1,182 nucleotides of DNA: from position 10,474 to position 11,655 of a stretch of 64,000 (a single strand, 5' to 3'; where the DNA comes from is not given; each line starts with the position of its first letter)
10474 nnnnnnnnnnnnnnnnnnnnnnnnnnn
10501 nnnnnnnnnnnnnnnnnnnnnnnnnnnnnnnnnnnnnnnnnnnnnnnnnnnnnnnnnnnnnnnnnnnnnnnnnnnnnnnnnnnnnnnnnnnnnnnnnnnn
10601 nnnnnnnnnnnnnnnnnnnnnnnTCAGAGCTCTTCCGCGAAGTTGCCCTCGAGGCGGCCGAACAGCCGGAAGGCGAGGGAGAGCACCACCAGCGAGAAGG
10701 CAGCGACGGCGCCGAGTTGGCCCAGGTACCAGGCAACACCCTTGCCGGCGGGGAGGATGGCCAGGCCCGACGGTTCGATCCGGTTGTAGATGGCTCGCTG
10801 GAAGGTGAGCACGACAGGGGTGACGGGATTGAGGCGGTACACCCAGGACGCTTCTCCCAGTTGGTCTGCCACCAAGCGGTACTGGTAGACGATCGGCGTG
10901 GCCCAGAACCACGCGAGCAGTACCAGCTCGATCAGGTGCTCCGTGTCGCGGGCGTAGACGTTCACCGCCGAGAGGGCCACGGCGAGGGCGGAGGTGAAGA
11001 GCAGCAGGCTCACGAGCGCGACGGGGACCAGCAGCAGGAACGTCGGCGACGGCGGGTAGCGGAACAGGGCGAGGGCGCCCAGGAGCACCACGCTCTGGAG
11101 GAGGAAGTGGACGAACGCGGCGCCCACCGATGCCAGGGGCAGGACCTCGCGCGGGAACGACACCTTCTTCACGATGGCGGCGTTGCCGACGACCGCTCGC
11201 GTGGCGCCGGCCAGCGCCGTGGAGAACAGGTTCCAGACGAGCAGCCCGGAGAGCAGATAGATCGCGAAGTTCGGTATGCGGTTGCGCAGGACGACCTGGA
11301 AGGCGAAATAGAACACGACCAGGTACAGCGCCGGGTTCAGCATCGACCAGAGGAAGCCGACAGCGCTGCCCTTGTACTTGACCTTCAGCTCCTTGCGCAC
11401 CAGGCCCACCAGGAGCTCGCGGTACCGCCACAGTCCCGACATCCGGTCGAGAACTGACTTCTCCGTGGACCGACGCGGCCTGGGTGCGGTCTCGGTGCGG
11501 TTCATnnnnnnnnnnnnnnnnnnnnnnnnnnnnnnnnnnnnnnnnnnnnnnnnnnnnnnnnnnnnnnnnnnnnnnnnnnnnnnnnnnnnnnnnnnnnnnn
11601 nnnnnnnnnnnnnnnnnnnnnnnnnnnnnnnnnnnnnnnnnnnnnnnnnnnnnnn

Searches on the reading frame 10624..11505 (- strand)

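Call 64: search_protein_families(library=pfam, proteins=[window:10624-11505:-], max_evalue=0.00001)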
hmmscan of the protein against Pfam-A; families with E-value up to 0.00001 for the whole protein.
window:10624-11505:- (293 aa): 1 family
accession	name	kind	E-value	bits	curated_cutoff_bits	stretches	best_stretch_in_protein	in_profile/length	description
PF01061.29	ABC2_membrane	-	7.8e-15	55.4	26.9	1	34-232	5-203/211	ABC-2 type transporter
